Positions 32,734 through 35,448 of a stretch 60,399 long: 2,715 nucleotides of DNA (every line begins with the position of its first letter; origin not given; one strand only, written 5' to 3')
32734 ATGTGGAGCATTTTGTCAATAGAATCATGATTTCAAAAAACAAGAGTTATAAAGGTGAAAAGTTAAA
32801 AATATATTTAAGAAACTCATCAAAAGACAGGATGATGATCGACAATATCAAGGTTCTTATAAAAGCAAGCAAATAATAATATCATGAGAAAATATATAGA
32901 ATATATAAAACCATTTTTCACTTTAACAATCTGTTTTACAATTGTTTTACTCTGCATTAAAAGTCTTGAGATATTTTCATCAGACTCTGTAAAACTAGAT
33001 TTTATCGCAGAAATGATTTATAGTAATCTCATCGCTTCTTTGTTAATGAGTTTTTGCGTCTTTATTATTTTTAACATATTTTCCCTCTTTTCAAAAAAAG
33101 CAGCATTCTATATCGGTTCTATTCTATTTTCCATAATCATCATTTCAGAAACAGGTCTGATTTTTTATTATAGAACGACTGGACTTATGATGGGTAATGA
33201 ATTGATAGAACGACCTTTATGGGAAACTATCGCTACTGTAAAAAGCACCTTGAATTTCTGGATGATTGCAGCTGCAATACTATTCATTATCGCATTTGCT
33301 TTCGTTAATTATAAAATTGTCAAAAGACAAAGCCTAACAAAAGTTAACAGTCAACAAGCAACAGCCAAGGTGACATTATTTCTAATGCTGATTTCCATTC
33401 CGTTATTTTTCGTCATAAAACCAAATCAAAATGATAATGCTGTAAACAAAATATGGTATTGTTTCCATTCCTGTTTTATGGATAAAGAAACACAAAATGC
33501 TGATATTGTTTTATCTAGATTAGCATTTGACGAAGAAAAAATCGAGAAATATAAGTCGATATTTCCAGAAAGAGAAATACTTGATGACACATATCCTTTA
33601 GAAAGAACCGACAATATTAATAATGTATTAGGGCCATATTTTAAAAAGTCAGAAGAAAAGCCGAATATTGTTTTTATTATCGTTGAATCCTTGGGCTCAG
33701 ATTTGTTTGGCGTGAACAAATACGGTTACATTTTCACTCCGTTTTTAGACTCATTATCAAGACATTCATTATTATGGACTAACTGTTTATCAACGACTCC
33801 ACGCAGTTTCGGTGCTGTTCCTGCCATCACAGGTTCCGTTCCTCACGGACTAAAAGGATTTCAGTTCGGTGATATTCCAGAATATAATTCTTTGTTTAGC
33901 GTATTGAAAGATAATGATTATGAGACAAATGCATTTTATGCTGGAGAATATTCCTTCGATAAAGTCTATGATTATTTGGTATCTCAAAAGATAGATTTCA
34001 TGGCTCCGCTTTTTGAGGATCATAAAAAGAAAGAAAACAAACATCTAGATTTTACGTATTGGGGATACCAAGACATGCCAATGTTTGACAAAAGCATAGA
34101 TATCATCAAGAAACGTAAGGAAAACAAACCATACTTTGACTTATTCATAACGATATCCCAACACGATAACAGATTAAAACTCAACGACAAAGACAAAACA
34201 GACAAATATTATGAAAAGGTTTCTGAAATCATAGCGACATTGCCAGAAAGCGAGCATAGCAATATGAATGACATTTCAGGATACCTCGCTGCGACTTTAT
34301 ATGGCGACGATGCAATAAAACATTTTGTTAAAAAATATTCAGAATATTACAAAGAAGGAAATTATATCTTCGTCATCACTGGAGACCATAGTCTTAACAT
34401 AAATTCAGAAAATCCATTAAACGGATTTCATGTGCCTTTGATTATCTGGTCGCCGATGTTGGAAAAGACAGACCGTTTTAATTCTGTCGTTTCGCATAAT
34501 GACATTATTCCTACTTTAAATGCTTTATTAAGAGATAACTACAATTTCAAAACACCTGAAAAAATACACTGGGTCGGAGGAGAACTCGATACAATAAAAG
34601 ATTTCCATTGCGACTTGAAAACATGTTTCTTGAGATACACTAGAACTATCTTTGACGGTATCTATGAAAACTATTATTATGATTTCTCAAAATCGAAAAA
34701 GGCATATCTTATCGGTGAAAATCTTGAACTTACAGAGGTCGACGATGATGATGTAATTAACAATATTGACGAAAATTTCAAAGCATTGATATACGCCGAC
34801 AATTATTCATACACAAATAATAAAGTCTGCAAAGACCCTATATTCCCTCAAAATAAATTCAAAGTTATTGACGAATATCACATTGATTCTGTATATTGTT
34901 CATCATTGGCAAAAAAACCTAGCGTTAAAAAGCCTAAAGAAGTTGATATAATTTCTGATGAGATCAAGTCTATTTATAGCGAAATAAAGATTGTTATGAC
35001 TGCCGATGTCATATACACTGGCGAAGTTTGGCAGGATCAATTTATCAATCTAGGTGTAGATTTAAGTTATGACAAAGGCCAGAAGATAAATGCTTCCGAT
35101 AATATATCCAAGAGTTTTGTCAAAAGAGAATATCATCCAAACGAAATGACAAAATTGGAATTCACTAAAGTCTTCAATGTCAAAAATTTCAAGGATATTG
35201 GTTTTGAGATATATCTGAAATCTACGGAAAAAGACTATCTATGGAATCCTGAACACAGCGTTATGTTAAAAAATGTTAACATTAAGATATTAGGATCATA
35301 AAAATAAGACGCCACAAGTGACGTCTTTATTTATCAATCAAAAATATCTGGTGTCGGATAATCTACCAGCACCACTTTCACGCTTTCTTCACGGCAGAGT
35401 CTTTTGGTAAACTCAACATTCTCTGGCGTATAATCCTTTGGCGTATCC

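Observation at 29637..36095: Mirrored envelope cassette: PLC/GDPD-like lipoprotein, two LtaS-like membrane enzymes, and an inverted second PLC/GDPD-like lipoprotein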

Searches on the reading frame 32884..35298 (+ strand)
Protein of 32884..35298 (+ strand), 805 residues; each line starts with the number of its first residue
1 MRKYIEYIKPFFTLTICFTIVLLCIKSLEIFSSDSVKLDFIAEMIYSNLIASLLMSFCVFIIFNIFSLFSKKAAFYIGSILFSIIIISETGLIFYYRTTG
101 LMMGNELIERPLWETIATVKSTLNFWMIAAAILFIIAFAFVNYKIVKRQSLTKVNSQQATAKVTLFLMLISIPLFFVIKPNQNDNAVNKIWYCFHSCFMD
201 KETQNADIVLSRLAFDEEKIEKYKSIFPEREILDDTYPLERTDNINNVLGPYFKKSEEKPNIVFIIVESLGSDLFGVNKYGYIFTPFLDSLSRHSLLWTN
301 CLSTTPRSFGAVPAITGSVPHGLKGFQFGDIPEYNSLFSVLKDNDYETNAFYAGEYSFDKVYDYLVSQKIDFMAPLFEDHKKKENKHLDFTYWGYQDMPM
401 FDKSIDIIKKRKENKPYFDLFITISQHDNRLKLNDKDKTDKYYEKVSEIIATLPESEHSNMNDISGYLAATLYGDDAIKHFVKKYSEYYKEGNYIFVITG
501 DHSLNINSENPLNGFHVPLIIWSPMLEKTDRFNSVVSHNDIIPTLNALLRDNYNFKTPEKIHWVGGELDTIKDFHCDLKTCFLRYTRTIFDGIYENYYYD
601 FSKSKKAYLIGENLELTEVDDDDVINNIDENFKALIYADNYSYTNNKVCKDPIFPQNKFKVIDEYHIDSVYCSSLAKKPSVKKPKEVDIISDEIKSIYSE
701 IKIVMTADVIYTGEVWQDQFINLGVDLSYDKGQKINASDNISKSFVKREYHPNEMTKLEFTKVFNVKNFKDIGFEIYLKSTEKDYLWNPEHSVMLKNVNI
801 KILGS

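Call 3: search_protein_families(library=pfam, proteins=[window:32884-35298:+], max_evalue=0.1)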
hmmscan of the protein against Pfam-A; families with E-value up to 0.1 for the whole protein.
window:32884-35298:+ (805 aa): 1 family
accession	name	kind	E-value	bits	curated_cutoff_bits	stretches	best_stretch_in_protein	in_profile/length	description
PF00884.28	Sulfatase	-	2.7e-32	112.8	25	1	260-548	1-298/301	Sulfatase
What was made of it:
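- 32884..35301 (+): ltaC: 805-aa LtaS-like paralogue. Five transmembrane segments (residues 10-181), Sulfatase domain residues 260-548 (about 33661-34527), helix plus 8-strand beta-sandwich at residues 600-805 (34681-35298). Pfam Sulfatase E 2.7e-32 (call 3).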

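Call 4: search_protein_families(library=ncbifam, proteins=[window:32884-35298:+], max_evalue=0.1)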
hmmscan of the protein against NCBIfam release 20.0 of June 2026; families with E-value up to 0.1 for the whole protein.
window:32884-35298:+ (805 aa): 2 families
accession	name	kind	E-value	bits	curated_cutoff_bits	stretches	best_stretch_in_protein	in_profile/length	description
NF010322.0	PRK13759.1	equivalog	2.5e-12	46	481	1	256-351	3-102/486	arylsulfatase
TIGR03417.1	chol_sulfatase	equivalog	7e-07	28.5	433.45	1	416-558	203-353/500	choline-sulfatase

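Call 20: find_homologous_proteins(query=window:32884-35298:+, max_evalue=0.00001)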
Query window:32884-35298:+ (805 aa): 761 proteins with E <= 0.00001 among 8000 candidates; the best 120 are listed.
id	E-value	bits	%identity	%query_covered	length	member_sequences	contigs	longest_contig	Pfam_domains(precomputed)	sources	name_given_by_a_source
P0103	0.0e+0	1633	88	100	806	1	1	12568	PF00884.29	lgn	-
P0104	0.0e+0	1613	88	100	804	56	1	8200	PF00884.29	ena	-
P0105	0.0e+0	1612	88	100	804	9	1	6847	PF00884.29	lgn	-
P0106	0.0e+0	1612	87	100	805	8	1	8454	PF00884.29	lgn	-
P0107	0.0e+0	1518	82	100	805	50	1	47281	PF00884.29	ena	-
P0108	0.0e+0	1497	80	100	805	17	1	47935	PF00884.29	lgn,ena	-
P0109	0.0e+0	1448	77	100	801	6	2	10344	PF00884.29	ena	-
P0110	0.0e+0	1447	79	100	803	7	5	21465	PF00884.29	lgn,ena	-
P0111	0.0e+0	1442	78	100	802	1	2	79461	PF00884.29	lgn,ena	-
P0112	0.0e+0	1437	77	100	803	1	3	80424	PF00884.29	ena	-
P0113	0.0e+0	1432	78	100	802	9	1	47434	PF00884.29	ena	-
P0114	0.0e+0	1418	76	100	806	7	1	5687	PF00884.29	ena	-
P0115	0.0e+0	1407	76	100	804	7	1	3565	PF00884.29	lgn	-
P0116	0.0e+0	1402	78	95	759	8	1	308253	PF00884.29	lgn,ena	-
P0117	0.0e+0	1383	75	100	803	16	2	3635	PF00884.29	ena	-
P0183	4.5e-246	837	47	100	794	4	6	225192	PF00884.29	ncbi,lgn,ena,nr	ncbi:MAG: sulfatase-like hydrolase/transferase [Bacteroidales bacterium]|nr:sulfatase-like hydrolase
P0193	8.1e-242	823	48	100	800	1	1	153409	PF00884.29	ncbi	-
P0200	3.3e-238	811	46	100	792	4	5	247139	PF00884.29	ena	-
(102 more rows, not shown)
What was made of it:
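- Closest known: LtaS/LtaP lipoteichoic acid synthase and primase. Same: NCBI names relatives 'LTA synthase family protein' (call 20).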

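Call 23: search_solved_structures(query=window:32884-35298:+, max_evalue=0.01, show_alignments=2)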
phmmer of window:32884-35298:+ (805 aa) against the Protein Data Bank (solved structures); distinct sequences matched with E-value up to 0.01: 13.
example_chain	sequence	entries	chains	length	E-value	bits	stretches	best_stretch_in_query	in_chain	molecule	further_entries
3lxq_A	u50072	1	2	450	4.3e-13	51.7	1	258-550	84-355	Uncharacterized protein VP1736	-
6hr5_A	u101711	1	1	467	1.1e-06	30.5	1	257-374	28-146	Alpha-L-rhamnosidase/sulfatase (GH78)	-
6bia_A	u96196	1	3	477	0.00083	21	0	255-340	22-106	Sulfatase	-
2qzu_A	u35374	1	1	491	0.001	20.7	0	254-324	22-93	Putative sulfatase yidJ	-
7oz8_AAA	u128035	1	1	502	0.0012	20.4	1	255-348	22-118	Choline-sulfatase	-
9hh2_A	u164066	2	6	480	0.0013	20.4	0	256-325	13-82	Sulfatase, family S1-19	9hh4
9bes_B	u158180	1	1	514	0.0046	18.5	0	257-547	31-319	S1_8A Sulfatase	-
9hh3_A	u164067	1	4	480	0.0047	18.5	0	256-324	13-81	Sulfatase, family S1-19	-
9bb9_A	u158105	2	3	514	0.0052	18.4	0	257-547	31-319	S1_8A sulfatase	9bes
9fvt_A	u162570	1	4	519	0.0055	18.3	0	269-329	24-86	Sulfatase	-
7ozc_AAA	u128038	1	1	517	0.008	17.7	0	255-321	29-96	Arylsulfatase A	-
6b0k_A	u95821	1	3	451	0.0081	17.7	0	258-340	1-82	Iota-carrageenan sulfatase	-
6b0j_A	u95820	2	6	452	0.0081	17.7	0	258-340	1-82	Iota-carrageenan sulfatase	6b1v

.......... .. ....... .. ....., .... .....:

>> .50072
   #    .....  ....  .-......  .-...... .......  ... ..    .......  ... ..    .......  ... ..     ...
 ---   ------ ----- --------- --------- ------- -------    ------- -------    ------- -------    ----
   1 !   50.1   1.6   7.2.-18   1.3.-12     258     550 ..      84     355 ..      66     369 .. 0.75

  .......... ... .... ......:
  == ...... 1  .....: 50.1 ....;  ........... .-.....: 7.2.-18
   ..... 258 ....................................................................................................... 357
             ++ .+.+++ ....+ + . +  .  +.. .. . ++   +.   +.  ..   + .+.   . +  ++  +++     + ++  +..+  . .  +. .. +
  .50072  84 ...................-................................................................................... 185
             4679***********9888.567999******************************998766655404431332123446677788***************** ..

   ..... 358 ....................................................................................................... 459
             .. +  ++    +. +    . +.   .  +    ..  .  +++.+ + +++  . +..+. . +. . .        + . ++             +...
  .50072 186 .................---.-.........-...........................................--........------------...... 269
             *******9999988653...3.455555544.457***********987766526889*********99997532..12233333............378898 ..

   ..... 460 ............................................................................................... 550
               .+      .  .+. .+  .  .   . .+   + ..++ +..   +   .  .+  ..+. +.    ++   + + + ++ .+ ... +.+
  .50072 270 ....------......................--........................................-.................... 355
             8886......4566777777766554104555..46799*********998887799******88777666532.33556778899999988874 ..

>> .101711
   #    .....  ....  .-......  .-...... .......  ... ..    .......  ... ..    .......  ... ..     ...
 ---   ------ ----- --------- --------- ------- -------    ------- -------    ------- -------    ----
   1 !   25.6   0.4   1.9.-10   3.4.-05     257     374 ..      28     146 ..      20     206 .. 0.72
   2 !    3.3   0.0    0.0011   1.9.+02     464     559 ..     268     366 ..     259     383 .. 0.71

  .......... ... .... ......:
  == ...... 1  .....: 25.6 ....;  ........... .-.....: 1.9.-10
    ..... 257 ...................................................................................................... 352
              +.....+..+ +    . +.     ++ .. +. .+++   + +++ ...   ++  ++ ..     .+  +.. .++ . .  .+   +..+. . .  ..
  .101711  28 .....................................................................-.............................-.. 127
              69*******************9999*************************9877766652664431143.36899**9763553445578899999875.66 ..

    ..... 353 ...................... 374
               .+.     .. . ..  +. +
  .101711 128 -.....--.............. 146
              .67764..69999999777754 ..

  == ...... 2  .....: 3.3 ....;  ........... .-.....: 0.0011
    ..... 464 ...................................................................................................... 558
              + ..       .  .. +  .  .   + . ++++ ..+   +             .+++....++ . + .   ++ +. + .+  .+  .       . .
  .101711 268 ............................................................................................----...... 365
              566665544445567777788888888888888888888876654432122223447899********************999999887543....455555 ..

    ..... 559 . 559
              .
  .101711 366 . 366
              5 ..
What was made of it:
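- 32884..35301 (+): The Thr in STTPRS aligns with the Thr in ATGTRS of 3lxq (call 23).
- On True (formylglycine) sulfatases: The Thr aligns with the Thr of ATGTRS in 3lxq (call 23).
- The Thr aligns with the Thr of 3lxq (call 23). A Thr occupies the nucleophile position (call 23).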

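Call 70: find_encoding_contigs(protein=P0183, flank=10000, max_places=1)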
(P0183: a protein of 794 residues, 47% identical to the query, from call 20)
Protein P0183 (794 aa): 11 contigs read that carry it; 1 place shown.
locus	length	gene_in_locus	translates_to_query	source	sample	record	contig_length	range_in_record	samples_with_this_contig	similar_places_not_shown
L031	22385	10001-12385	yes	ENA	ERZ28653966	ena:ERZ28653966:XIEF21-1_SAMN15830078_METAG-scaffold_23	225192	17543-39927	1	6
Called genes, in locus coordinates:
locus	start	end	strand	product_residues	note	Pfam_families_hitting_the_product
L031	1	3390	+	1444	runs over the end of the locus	-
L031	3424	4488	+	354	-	-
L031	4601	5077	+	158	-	PF03449:GreA_GreB_N, PF01272:GreA_GreB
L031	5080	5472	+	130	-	PF11969:DcpS_C, PF01230:HIT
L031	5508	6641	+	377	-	PF22020:RlmL_1st, PF02926:THUMP, PF01170:UPF0020, PF05175:MTS (faint)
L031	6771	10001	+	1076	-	PF13510:Fer2_4, PF07992:Pyr_redox_2, PF13187:Fer4_9 (weak), PF13237:Fer4_10 (weak), PF00037:Fer4 (weak), PF12837:Fer4_6 (weak), PF04324:Fer2_BFD, PF01266:DAO, +3 more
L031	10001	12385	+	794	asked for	PF00884:Sulfatase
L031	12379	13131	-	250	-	-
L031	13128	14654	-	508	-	PF16822:ALGX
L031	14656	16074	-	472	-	PF03062:MBOAT, PF13813:MBOAT_2 (weak)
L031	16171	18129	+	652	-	-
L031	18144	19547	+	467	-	PF16822:ALGX (weak)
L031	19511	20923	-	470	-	PF16822:ALGX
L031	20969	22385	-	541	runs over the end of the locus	PF16822:ALGX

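Call 71: find_encoding_contigs(protein=P0200, flank=10000, max_places=1)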
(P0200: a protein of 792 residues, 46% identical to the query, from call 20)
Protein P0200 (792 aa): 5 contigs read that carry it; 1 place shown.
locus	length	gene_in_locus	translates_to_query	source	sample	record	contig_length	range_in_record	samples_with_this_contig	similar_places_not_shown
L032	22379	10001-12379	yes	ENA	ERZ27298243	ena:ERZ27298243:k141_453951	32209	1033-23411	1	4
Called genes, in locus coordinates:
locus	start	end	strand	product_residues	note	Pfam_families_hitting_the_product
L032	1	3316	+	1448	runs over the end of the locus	?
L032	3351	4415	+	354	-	-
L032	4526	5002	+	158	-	PF03449:GreA_GreB_N, PF01272:GreA_GreB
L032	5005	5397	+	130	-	PF11969:DcpS_C, PF01230:HIT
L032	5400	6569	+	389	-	PF22020:RlmL_1st, PF02926:THUMP, PF01170:UPF0020, PF05175:MTS (weak)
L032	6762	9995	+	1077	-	PF13510:Fer2_4, PF07992:Pyr_redox_2, PF13187:Fer4_9 (weak), PF13237:Fer4_10 (weak), PF00037:Fer4 (weak), PF12837:Fer4_6 (weak), PF04324:Fer2_BFD, PF01266:DAO, +3 more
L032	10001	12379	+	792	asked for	PF00884:Sulfatase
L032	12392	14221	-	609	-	PF16822:ALGX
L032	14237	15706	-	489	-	PF03062:MBOAT, PF13813:MBOAT_2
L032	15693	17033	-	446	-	PF16822:ALGX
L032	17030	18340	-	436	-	PF16822:ALGX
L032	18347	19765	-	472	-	PF03062:MBOAT, PF13813:MBOAT_2 (weak)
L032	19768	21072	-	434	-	PF16822:ALGX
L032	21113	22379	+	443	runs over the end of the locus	PF00579:tRNA-synt_1b, PF22421:SYY_C-terminal, PF01479:S4 (weak)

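Call 72: find_encoding_contigs(protein=P0193, flank=10000, max_places=1)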
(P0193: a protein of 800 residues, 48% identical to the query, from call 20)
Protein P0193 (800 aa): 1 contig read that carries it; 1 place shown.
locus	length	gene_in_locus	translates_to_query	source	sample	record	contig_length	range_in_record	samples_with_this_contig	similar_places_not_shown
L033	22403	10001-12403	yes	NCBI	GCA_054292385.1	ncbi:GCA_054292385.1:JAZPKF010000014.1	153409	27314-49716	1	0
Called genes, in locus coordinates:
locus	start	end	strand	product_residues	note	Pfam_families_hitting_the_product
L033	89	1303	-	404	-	PF01479:S4, PF00849:PseudoU_synth_2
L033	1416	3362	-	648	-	PF01807:Zn_ribbon_DnaG, PF08275:DNAG_N, PF01751:Toprim, PF13155:Toprim_2, PF13362:Toprim_3, PF13662:Toprim_4, PF10410:DnaB_bind (weak), PF28534:DUF8430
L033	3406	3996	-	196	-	-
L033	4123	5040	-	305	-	PF00389:2-Hacid_dh, PF02826:2-Hacid_dh_C, PF03446:NAD_binding_2 (weak)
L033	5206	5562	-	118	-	PF00436:SSB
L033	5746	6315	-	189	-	PF01648:ACPS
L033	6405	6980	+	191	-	PF00081:Sod_Fe_N, PF02777:Sod_Fe_C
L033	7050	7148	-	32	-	-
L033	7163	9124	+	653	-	PF00041:fn3 (weak), PF18962:Por_Secre_tail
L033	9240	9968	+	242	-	-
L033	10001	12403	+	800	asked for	PF00884:Sulfatase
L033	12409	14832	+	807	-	PF00884:Sulfatase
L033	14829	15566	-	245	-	-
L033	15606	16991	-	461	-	PF16822:ALGX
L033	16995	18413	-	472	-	PF03062:MBOAT, PF13813:MBOAT_2 (weak)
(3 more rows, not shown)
